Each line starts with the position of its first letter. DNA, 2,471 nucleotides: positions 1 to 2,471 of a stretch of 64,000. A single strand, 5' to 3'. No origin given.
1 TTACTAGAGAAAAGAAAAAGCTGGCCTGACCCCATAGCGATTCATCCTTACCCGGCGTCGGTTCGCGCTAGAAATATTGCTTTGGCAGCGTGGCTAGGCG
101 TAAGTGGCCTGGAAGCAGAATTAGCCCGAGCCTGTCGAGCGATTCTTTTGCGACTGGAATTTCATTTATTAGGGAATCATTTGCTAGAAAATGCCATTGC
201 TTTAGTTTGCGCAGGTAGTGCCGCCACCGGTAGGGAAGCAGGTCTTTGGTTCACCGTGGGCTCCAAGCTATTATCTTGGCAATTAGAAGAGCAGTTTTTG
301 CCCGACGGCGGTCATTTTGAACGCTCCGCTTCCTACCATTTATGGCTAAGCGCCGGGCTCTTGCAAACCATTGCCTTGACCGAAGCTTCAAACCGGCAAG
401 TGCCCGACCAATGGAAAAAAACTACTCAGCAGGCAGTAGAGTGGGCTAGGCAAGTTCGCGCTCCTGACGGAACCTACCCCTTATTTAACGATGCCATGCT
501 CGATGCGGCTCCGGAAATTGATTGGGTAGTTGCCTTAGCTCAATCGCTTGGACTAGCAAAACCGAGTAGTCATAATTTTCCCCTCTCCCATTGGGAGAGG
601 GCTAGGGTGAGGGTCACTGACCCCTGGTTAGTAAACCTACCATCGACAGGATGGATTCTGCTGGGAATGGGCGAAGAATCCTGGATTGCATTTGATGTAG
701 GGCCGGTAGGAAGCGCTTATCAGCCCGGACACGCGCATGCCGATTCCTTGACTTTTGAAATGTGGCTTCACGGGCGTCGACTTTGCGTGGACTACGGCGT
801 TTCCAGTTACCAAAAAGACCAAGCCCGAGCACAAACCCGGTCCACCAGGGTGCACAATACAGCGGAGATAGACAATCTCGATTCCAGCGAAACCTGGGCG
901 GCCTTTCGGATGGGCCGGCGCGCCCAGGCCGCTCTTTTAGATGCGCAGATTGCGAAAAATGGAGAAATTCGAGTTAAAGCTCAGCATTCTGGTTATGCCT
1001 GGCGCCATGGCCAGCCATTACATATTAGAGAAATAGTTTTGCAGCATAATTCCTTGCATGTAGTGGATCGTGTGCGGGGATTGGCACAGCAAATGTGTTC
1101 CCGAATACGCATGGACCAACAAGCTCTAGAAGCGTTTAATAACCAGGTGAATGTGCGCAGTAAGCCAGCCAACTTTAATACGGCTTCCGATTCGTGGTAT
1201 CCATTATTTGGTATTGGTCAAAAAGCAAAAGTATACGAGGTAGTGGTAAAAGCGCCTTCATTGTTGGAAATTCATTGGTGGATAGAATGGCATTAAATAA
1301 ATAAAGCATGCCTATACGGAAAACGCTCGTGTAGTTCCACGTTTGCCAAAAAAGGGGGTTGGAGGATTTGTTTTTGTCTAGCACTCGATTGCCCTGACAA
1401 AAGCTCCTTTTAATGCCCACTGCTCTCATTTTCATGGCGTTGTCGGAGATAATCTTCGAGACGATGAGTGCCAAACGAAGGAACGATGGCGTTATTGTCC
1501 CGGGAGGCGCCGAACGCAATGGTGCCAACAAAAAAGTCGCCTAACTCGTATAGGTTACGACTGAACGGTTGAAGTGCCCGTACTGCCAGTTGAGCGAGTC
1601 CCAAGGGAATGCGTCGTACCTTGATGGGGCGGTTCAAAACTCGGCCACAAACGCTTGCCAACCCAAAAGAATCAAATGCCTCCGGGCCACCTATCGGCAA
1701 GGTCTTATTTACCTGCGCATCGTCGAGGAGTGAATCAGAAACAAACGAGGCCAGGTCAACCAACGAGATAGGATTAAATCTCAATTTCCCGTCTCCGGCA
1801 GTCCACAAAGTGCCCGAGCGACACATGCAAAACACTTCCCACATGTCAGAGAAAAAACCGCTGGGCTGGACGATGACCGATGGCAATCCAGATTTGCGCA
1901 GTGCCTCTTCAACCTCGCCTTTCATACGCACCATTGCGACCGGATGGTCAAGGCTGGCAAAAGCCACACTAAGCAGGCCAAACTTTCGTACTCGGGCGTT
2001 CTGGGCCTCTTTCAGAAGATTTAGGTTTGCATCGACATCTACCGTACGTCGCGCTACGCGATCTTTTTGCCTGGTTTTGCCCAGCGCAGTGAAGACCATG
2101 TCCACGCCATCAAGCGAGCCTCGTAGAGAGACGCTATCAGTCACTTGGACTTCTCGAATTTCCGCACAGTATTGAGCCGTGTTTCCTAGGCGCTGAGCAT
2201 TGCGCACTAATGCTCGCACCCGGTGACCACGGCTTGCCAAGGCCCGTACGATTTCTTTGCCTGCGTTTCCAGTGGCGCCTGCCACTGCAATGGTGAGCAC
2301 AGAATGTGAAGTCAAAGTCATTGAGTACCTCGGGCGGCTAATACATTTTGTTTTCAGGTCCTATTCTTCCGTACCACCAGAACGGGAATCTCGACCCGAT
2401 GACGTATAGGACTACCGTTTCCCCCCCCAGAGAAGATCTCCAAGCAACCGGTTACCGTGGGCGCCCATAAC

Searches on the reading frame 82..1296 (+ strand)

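Call 14: search_protein_families(library=pfam, proteins=[window:82-1296:+], max_evalue=0.001)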
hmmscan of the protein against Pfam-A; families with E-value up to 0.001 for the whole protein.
window:82-1296:+ (404 aa): 2 families
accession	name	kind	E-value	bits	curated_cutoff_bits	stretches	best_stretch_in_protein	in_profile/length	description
PF07940.18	Hepar_II_III_C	-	1.1e-36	127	24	1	184-337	7-157/237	Heparinase II/III-like, C-terminal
PF16889.11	Hepar_II_III_N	-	3e-16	60.1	22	1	20-142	192-317/340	Heparinase II/III N-terminus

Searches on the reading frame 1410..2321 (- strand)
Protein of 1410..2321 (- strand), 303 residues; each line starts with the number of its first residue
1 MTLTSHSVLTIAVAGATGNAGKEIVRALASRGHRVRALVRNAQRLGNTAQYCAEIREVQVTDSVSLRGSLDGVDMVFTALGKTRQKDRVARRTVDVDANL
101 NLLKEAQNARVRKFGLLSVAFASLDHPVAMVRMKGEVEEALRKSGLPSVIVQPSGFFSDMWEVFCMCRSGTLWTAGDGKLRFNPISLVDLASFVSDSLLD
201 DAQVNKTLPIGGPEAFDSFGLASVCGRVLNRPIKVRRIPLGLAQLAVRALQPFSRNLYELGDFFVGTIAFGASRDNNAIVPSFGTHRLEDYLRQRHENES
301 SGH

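Call 14: search_protein_families(library=pfam, proteins=[window:1410-2321:-], max_evalue=0.001)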
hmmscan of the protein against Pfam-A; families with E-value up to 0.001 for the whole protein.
window:1410-2321:- (303 aa): 4 families
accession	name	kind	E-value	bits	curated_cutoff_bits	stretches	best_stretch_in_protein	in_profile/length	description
PF13460.12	NAD_binding_10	-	4.5e-22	79.3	27.2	1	15-159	1-149/184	NAD(P)H-binding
PF05368.20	NmrA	-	2.8e-17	63.7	27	1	10-239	4-244/298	NmrA-like family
PF01370.27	Epimerase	-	3.8e-08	33.5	20.9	1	11-117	1-113/240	NAD dependent epimerase/dehydratase family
PF01118.30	Semialdhyde_dh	-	1.2e-05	26.1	26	1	11-89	2-83/121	Semialdehyde dehydrogenase, NAD binding domain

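Call 86: find_encoding_contigs(protein=window:1410-2321:-, flank=10000, max_places=3)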
Protein window:1410-2321:- (303 aa): 2 contigs read that carry it; 2 places shown.
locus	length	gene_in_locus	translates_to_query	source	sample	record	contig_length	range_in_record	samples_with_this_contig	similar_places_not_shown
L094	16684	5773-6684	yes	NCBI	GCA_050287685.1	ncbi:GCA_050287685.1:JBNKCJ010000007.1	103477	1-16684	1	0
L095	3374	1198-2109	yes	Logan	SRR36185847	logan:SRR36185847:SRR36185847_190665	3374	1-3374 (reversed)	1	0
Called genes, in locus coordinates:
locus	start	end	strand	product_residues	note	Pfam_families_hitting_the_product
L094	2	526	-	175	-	?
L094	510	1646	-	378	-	PF13439:Glyco_transf_4, PF13579:Glyco_trans_4_4, PF20706:GT4-conflict (weak), PF00534:Glycos_transf_1, PF13692:Glyco_trans_1_4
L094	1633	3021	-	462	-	PF27533:CapK_C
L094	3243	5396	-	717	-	PF08240:ADH_N (faint), PF00107:ADH_zinc_N, PF01408:GFO_IDH_MocA, PF03447:NAD_binding_3 (weak), PF02894:GFO_IDH_MocA_C (weak), PF22725:GFO_IDH_MocA_C3 (weak)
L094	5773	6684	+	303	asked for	PF01118:Semialdhyde_dh (faint), PF05368:NmrA, PF01370:Epimerase, PF13460:NAD_binding_10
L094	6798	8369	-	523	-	PF16889:Hepar_II_III_N, PF07940:Hepar_II_III_C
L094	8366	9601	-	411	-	PF13439:Glyco_transf_4, PF13579:Glyco_trans_4_4, PF00534:Glycos_transf_1, PF13692:Glyco_trans_1_4, PF13524:Glyco_trans_1_2 (weak)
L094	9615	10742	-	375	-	PF02350:Epimerase_2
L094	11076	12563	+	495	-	PF00953:Glycos_transf_4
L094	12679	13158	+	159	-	-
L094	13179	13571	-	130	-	PF22277:EncFtn-like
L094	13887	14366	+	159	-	-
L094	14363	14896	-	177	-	PF01750:HycI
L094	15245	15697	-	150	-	PF13183:Fer4_8 (faint), PF12837:Fer4_6 (faint), PF13237:Fer4_10 (weak), PF14697:Fer4_21 (faint), PF00037:Fer4 (faint), PF12838:Fer4_7, PF13187:Fer4_9, PF13484:Fer4_16 (faint)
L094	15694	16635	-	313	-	PF00146:NADHdh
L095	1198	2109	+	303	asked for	PF01118:Semialdhyde_dh (faint), PF05368:NmrA, PF01370:Epimerase, PF13460:NAD_binding_10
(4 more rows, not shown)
